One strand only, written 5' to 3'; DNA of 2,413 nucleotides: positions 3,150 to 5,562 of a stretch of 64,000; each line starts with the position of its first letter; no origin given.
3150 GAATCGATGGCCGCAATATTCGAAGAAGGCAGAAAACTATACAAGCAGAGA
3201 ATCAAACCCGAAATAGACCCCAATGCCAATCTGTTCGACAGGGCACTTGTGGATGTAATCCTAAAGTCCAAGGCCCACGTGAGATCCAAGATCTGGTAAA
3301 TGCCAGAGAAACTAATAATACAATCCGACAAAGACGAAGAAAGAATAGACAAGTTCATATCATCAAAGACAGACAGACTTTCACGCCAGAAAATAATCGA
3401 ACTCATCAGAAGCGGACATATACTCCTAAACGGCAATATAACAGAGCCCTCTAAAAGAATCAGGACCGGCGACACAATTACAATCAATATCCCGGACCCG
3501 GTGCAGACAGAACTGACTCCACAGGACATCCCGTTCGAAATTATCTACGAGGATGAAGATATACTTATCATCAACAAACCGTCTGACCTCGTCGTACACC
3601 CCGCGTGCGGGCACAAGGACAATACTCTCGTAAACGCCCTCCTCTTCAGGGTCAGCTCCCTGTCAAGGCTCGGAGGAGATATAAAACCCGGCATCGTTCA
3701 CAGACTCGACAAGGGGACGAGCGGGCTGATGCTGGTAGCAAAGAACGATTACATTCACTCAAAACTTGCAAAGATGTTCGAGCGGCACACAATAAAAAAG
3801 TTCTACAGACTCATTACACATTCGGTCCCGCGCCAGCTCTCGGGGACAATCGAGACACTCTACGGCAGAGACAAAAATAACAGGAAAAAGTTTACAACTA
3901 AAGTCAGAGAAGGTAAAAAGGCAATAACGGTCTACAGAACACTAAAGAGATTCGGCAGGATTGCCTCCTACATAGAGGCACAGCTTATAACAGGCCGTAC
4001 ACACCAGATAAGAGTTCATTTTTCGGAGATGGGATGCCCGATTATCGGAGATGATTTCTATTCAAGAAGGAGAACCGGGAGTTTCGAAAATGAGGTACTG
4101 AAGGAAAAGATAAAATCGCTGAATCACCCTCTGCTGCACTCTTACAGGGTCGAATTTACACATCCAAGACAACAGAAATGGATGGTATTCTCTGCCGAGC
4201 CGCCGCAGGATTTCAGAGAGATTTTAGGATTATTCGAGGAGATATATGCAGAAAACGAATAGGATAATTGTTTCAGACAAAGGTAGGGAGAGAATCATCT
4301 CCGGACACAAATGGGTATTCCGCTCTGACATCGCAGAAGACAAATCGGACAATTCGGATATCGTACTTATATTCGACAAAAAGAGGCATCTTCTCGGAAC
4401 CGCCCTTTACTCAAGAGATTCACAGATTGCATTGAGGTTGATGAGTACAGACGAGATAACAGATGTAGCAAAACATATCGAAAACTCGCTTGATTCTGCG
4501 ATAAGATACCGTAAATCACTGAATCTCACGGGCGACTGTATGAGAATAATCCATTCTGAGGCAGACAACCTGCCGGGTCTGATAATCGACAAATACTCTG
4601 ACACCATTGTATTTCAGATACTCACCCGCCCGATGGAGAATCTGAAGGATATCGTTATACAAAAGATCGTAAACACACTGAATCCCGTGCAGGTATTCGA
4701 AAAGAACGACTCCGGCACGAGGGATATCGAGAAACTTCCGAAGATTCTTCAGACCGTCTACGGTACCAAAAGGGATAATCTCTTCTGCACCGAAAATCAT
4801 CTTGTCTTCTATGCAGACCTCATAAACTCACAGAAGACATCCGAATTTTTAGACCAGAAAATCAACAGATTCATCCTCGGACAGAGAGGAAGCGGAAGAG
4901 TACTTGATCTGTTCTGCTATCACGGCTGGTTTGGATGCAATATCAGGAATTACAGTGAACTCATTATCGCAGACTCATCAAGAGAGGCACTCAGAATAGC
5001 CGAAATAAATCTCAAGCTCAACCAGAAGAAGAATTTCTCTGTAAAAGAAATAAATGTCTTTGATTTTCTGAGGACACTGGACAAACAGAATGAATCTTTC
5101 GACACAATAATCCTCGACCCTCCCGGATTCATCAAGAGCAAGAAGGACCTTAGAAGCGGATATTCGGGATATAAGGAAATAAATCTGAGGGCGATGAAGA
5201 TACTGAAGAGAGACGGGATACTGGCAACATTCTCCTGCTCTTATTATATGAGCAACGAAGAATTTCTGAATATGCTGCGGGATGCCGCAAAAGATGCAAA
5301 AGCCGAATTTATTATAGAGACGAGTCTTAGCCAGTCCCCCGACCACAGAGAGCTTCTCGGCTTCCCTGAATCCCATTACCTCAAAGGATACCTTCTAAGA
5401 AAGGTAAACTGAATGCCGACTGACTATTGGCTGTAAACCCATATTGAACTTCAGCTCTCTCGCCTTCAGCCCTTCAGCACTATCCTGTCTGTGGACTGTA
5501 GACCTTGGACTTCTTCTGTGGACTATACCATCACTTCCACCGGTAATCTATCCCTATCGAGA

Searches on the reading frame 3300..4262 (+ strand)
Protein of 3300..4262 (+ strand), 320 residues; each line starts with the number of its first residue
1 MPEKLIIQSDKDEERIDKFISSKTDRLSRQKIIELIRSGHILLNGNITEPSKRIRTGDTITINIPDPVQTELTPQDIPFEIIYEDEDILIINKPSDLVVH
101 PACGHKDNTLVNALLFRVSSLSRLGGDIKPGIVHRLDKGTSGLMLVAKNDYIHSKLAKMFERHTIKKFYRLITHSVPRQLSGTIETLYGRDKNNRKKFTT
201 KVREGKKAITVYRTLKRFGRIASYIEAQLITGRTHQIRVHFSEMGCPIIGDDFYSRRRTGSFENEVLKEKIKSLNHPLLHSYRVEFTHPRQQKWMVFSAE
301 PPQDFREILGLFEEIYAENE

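Call 19: search_protein_families(library=pfam, proteins=[window:3300-4262:+], max_evalue=0.00001)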
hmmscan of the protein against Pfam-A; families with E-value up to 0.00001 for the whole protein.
window:3300-4262:+ (320 aa): 2 families
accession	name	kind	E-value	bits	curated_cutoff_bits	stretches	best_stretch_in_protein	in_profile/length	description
PF00849.27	PseudoU_synth_2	-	1.2e-34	120.2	26.8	1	87-242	1-151/152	RNA pseudouridylate synthase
PF01479.30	S4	-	1.4e-07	31.5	22.8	1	14-60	1-48/48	S4 domain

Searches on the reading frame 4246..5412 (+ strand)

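Call 19: search_protein_families(library=pfam, proteins=[window:4246-5412:+], max_evalue=0.00001)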
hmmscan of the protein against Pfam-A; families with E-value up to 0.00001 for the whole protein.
window:4246-5412:+ (388 aa): 5 families
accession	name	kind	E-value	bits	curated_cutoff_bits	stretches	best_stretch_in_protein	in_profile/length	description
PF17785.7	PUA_3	-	3.4e-13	49.6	22.6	1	7-67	1-63/64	PUA-like domain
PF05175.20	MTS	-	1.3e-07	31.9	23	1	213-328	29-138/170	Methyltransferase small domain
PF10672.15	Methyltrans_SAM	-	6.4e-07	29.3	27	1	173-328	80-236/286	S-adenosylmethionine-dependent methyltransferase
PF13847.12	Methyltransf_31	-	7.1e-07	29.5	27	1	217-348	5-126/145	Methyltransferase domain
PF03602.21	Cons_hypoth95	-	9.5e-06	25.8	24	0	216-293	42-122/182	Conserved hypothetical protein 95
